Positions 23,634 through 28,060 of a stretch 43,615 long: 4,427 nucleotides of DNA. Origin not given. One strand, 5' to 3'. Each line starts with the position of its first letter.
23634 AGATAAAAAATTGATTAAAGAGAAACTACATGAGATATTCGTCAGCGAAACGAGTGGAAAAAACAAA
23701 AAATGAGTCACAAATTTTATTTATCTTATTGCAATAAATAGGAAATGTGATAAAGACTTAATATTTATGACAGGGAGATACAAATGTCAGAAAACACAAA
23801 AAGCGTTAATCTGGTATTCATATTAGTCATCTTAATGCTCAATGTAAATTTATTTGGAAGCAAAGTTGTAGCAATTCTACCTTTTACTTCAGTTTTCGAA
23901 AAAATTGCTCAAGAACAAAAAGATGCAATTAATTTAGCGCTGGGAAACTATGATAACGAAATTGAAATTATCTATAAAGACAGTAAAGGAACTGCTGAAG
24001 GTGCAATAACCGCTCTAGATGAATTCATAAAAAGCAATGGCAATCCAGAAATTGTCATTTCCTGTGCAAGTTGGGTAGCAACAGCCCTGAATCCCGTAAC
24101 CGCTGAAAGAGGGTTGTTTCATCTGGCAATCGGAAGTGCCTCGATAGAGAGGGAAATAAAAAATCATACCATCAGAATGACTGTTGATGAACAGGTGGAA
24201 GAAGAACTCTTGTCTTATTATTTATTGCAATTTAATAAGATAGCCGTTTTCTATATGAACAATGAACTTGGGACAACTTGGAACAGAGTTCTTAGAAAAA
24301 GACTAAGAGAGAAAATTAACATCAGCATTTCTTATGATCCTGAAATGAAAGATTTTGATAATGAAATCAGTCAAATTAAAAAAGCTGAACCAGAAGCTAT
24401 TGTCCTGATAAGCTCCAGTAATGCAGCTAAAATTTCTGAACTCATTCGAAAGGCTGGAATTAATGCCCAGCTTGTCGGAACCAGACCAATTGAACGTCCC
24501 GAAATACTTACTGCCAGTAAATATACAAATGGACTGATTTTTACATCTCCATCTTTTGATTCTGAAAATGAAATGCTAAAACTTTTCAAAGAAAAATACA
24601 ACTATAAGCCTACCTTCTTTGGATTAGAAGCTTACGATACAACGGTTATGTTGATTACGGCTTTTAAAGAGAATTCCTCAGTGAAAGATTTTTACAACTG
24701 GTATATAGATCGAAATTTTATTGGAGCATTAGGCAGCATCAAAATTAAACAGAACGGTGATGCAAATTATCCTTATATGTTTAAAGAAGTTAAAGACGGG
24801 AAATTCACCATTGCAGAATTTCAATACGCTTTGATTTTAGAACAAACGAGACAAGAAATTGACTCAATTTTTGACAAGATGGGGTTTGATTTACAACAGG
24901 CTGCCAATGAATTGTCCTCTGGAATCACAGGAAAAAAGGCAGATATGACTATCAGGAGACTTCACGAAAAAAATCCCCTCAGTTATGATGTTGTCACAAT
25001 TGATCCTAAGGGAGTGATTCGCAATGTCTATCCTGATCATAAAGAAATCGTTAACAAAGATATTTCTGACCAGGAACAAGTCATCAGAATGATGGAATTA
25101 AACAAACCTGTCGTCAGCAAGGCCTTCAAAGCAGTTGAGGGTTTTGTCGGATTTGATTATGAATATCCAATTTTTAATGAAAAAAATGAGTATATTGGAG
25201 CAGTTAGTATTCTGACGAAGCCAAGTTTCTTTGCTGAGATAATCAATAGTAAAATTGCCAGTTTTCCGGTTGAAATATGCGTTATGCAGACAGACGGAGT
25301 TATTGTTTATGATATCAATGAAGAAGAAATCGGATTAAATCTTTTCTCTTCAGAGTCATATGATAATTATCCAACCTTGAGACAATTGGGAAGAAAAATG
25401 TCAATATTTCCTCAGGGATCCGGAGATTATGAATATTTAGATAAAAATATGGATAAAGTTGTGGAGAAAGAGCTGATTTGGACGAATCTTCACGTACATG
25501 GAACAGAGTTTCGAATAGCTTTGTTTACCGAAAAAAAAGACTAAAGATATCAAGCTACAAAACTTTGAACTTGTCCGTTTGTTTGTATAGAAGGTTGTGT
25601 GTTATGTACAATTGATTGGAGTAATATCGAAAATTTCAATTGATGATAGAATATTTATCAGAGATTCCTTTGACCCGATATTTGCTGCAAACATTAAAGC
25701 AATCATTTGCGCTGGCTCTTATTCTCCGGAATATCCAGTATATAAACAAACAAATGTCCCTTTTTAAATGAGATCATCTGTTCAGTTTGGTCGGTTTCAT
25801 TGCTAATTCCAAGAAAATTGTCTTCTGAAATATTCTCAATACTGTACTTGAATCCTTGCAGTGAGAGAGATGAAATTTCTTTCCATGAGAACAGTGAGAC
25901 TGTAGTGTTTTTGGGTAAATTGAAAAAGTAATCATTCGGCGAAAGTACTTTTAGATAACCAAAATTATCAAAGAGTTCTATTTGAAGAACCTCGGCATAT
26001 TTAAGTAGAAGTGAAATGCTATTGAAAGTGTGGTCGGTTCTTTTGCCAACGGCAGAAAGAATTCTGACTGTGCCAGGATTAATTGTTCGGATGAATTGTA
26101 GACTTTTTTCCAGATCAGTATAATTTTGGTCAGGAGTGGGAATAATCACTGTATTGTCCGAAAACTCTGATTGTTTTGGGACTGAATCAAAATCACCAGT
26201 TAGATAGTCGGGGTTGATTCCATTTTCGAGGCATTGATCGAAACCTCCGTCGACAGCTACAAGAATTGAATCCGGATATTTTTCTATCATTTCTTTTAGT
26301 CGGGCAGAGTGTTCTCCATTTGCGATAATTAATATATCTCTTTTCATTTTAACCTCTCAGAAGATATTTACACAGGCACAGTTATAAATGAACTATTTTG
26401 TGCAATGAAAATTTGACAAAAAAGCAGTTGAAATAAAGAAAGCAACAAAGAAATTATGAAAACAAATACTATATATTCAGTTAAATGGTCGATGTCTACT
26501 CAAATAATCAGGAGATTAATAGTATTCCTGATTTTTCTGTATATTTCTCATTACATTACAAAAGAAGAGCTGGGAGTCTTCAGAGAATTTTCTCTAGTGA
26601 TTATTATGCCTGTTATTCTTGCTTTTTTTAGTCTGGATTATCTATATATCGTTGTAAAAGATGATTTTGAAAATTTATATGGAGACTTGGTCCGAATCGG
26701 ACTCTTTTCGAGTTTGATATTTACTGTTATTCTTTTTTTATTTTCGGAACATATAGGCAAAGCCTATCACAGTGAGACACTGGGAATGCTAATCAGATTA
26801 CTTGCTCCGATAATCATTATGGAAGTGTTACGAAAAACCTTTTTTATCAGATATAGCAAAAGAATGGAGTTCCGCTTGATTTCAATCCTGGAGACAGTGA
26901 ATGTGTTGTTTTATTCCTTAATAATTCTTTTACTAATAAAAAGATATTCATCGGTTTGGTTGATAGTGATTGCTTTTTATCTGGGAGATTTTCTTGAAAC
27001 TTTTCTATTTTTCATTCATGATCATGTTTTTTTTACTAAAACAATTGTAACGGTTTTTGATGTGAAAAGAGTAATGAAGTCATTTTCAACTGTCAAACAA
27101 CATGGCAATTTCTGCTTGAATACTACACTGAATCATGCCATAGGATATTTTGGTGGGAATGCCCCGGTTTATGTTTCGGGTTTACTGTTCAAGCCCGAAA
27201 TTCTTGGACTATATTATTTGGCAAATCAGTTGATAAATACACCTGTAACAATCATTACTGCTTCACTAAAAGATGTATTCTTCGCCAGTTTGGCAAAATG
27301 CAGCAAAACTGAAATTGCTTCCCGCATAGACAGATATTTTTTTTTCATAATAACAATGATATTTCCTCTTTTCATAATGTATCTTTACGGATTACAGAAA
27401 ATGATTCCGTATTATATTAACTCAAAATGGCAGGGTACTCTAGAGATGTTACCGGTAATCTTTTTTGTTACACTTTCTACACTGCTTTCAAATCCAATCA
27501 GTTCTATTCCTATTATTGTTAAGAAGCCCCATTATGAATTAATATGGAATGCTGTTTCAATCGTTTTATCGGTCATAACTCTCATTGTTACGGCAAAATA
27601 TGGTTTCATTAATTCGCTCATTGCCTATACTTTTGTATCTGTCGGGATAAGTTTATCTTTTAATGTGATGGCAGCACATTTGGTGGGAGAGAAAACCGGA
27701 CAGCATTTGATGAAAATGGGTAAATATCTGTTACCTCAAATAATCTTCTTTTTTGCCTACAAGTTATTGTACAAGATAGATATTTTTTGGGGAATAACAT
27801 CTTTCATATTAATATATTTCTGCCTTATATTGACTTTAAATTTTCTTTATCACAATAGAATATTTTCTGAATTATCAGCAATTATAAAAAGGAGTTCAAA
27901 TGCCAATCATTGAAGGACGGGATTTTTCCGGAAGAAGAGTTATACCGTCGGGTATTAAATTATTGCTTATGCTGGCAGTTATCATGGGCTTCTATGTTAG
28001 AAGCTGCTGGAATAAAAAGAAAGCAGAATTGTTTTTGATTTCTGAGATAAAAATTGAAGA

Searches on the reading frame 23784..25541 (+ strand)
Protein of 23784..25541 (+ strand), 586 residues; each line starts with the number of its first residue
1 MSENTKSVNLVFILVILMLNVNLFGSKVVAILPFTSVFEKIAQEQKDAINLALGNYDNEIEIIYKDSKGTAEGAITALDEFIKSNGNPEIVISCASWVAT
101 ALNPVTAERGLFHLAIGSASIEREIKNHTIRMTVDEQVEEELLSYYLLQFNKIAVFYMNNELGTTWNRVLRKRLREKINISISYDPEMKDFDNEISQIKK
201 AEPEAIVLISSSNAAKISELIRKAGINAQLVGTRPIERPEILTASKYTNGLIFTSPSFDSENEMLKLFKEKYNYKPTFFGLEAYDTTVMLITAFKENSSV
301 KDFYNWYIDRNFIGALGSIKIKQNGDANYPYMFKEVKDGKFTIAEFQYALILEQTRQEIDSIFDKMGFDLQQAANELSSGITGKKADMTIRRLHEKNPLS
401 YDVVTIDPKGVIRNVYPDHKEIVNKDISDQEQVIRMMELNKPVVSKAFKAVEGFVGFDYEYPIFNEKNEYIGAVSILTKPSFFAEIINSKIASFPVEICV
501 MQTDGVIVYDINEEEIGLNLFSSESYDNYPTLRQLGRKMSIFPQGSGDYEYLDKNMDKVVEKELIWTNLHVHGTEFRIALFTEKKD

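Call 6: search_protein_families(library=pfam, proteins=[window:23784-25541:+], max_evalue=0.01)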
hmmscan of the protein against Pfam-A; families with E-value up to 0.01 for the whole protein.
window:23784-25541:+ (586 aa): 3 families
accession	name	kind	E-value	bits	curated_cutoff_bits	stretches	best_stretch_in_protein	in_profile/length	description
PF22309.2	HK-GC-Chemotax_sensor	-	3.4e-31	108.4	27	1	362-480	2-122/122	HK/GC/Chemotaxis protein-like, sensor domain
PF13458.12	Peripla_BP_6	-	1.1e-20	75.1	31.7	1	27-296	3-295/343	Periplasmic binding protein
PF01094.35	ANF_receptor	-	5e-07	29.5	25.4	1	49-331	13-345/353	Receptor family ligand binding region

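Call 39: find_homologous_proteins(query=window:23784-25541:+)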
Query window:23784-25541:+ (586 aa): 37 proteins with E <= 0.001 among 8000 candidates.
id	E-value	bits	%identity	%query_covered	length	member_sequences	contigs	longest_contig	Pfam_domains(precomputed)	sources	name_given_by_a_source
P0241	0.0e+0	1295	100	100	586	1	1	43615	PF01094.35,PF22309.3,PF13458.13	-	-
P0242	7.3e-258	875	64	99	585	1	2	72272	PF22309.3,PF13458.13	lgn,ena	-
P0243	4.0e-231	787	65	90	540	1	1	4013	PF01094.35,PF02743.25,PF22309.3,PF13458.13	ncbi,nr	ncbi:MAG: ABC transporter substrate-binding protein, partial [Candidatus Cloacimonetes bacterium]|nr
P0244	5.4e-185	635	50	98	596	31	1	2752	PF01094.35,PF02743.25,PF22309.3,PF13458.13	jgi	-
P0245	4.5e-182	625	48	99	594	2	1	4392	PF01094.35,PF02743.25,PF22309.3,PF13458.13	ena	-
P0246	1.6e-178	613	48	99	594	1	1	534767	PF01094.35,PF02743.25,PF22309.3,PF13458.13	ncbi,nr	ncbi:MAG: branched-chain amino acid transport system substrate-binding protein [Desulfobacteraceae b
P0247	8.4e-176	604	47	97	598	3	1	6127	PF01094.35,PF22309.3,PF13458.13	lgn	-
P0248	3.5e-174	599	49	94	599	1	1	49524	PF01094.35,PF22309.3,PF13458.13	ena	-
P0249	7.0e-173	595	47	97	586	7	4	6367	PF01094.35,PF02743.25,PF22309.3,PF13458.13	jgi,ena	-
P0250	1.0e-171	591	47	94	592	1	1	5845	PF01094.35,PF02743.25,PF22309.3,PF13458.13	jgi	jgi:ABC-type branched-subunit amino acid transport system substrate-binding protein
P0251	3.9e-171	589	46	94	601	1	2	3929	PF01094.35,PF02743.25,PF22309.3,PF13458.13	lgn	-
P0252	9.2e-171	588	47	97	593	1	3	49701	PF01094.35,PF02743.25,PF22309.3,PF13458.13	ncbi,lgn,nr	ncbi:MAG: ABC transporter substrate-binding protein [Candidatus Cloacimonetes bacterium]|nr:ABC tran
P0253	2.0e-169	583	47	96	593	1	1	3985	PF01094.35,PF13407.13,PF02743.25,PF22309.3,PF13458.13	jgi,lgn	-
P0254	7.3e-167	575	46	94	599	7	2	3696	PF01094.35,PF22309.3,PF13458.13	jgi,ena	-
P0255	7.3e-166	571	46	99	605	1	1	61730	PF01094.35,PF22309.3,PF13458.13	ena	-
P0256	6.5e-165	568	45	96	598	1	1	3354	PF01094.35,PF22309.3,PF13458.13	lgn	-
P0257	1.8e-164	567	47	94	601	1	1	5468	PF01094.35,PF22309.3,PF13458.13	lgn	-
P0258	3.1e-164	566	45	99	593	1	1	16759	PF01094.35,PF22309.3,PF13458.13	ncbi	-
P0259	3.1e-162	559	44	94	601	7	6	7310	PF01094.35,PF22309.3,PF13458.13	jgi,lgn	jgi:ABC-type branched-subunit amino acid transport system substrate-binding protein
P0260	9.2e-160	551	46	94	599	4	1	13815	PF01094.35,PF22309.3,PF13458.13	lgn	-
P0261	1.9e-159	550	45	94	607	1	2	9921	PF01094.35,PF22309.3,PF13458.13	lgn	-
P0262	2.0e-159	550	46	95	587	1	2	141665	PF22309.3,PF13458.13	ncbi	-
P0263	6.8e-158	545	44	98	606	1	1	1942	PF01094.35,PF22309.3,PF13458.13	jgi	jgi:ABC-type branched-subunit amino acid transport system substrate-binding protein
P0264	3.2e-155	536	44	97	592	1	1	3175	PF22309.3,PF13458.13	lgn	-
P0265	4.6e-125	437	43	63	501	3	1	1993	PF01094.35,PF13458.13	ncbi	-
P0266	1.1e-123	432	46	60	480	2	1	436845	PF01094.35,PF13458.13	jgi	jgi:ABC-type branched-subunit amino acid transport system substrate-binding protein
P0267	1.1e-123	432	42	64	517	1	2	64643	PF13458.13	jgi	jgi:ABC-type branched-subunit amino acid transport system substrate-binding protein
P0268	3.9e-116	407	45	60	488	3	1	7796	PF01094.35,PF13458.13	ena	-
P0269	1.9e-89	319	44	59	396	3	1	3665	PF01094.35,PF13458.13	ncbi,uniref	ncbi:MAG: ABC transporter substrate-binding protein, partial [Desulfosalsimonas sp.]|uniref:ABC tran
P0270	2.1e-80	289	43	54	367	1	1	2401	PF01094.35,PF13458.13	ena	-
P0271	2.9e-69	253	38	56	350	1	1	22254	PF01094.35,PF13458.13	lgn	-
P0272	1.9e-20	91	27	54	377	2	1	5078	PF01094.35,PF13433.13,PF13458.13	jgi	jgi:branched-chain amino acid transport system substrate-binding protein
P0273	1.1e-9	56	24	54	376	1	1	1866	PF01094.35,PF13433.13,PF13458.13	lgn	-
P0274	9.4e-8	50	24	52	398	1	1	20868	PF01094.35,PF13433.13,PF13458.13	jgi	jgi:branched-chain amino acid transport system substrate-binding protein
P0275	7.9e-6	43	28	24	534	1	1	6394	PF13426.14,PF13188.14,PF02743.25,PF22309.3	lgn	-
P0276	2.6e-4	38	24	48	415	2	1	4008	PF01094.35,PF13433.13,PF13458.13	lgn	-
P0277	5.8e-4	37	22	49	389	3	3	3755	PF01094.35,PF13433.13,PF13458.13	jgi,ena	-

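Call 40: find_encoding_contigs(protein=P0242, flank=10000, max_places=3)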
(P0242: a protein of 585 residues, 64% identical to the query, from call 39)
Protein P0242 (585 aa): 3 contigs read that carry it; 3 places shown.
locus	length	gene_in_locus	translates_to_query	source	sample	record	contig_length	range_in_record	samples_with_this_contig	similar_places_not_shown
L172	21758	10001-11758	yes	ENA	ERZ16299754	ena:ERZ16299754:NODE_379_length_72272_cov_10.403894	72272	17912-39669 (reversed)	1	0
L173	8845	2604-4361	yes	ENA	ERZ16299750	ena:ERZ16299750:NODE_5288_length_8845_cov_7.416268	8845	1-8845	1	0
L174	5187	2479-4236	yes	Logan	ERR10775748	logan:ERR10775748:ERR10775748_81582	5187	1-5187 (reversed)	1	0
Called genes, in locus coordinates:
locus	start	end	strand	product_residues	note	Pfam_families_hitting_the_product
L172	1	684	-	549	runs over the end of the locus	PF08447:PAS_3 (faint), PF13426:PAS_9, PF00512:HisKA, PF02518:HATPase_c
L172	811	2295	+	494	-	PF00149:Metallophos, PF02872:5_nucleotid_C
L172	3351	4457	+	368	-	PF00158:Sigma54_activat (faint), PF07728:AAA_5, PF01078:Mg_chelatase (weak), PF17863:AAA_lid_2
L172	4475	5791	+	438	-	PF13519:VWA_2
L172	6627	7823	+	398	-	-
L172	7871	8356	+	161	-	PF00255:GSHPx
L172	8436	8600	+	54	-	-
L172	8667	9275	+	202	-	PF08241:Methyltransf_11, PF08242:Methyltransf_12, PF13489:Methyltransf_23 (weak), PF13649:Methyltransf_25, PF13847:Methyltransf_31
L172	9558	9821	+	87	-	-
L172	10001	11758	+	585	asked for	PF13458:Peripla_BP_6, PF22309:HK-GC-Chemotax_sensor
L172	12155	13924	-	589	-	PF09820:AAA-ATPase_like, PF08011:PDDEXK_9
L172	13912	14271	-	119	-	PF18899:DUF5655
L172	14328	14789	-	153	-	-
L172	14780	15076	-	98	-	-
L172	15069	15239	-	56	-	PF12161:HsdM_N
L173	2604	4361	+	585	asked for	PF13458:Peripla_BP_6, PF22309:HK-GC-Chemotax_sensor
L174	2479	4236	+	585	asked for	PF13458:Peripla_BP_6, PF22309:HK-GC-Chemotax_sensor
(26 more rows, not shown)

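Call 41: find_encoding_contigs(protein=P0252, flank=10000, max_places=3)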
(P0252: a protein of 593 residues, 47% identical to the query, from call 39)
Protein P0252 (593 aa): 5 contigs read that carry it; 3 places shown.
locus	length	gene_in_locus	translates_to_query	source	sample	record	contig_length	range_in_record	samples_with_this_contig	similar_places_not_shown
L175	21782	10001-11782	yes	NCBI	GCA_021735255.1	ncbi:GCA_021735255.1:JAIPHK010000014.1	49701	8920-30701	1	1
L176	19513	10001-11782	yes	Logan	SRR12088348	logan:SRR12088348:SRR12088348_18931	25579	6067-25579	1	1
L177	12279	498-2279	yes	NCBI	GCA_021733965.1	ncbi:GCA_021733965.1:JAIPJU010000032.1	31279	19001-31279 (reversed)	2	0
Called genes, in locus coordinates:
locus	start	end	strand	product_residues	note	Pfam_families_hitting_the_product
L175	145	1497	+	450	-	PF02878:PGM_PMM_I, PF02879:PGM_PMM_II, PF02880:PGM_PMM_III, PF00408:PGM_PMM_IV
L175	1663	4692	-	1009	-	PF00072:Response_reg (faint), PF01326:PPDK_N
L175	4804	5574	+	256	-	PF03848:TehB (weak), PF13489:Methyltransf_23 (faint), PF08241:Methyltransf_11, PF08242:Methyltransf_12 (weak), PF13649:Methyltransf_25, PF13847:Methyltransf_31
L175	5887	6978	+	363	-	PF00383:dCMP_cyt_deam_1, PF14437:MafB19-deam, PF01872:RibD_C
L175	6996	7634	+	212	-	PF00677:Lum_binding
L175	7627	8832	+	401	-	PF00926:DHBP_synthase, PF00925:GTP_cyclohydro2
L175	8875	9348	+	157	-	PF00885:DMRL_synthase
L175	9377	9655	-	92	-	PF00589:Phage_integrase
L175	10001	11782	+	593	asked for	PF13458:Peripla_BP_6, PF01094:ANF_receptor (weak), PF02743:dCache_1, PF22309:HK-GC-Chemotax_sensor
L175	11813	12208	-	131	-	PF00072:Response_reg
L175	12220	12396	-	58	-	PF02518:HATPase_c (weak)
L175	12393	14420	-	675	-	PF08269:dCache_2, PF17200:sCache_2, PF17201:Cache_3-Cache_2, PF17200:sCache_2, PF17201:Cache_3-Cache_2, PF08269:dCache_2, PF00989:PAS, PF13188:PAS_8 (weak), +1 more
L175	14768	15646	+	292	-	PF03755:YicC-like_N, PF08340:YicC-like_C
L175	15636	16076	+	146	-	-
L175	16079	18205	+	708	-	PF17876:CSD2, PF00773:RNB, PF00575:S1 (weak)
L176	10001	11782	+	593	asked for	PF13458:Peripla_BP_6, PF01094:ANF_receptor (weak), PF02743:dCache_1, PF22309:HK-GC-Chemotax_sensor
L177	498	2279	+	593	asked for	PF13458:Peripla_BP_6, PF01094:ANF_receptor (weak), PF02743:dCache_1, PF22309:HK-GC-Chemotax_sensor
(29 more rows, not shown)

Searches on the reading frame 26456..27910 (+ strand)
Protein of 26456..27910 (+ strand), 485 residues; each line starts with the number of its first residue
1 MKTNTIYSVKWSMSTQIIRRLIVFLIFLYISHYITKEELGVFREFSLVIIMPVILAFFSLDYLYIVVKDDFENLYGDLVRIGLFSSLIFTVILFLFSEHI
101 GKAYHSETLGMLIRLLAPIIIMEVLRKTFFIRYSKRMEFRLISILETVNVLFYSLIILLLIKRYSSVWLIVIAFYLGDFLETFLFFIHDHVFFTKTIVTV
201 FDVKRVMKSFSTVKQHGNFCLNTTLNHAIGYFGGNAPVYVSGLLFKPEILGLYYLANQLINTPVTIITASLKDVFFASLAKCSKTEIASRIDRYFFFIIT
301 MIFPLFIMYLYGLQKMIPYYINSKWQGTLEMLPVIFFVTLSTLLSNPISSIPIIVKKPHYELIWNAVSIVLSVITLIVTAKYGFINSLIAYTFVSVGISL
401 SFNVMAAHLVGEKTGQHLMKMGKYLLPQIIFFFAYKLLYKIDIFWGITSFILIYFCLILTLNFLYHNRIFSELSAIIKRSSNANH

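Call 89: search_protein_families(library=pfam, proteins=[window:26456-27910:+], max_evalue=0.00001)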
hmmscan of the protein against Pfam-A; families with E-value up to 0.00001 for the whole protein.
window:26456-27910:+ (485 aa): 2 families
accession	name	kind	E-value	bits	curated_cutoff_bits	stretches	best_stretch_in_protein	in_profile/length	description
PF13440.11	Polysacc_synt_3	-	6.2e-19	68.8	23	1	34-327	6-290/293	Polysaccharide biosynthesis protein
PF01943.22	Polysacc_synt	-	1.4e-06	28.4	28.2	1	10-276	6-267/274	Polysaccharide biosynthesis protein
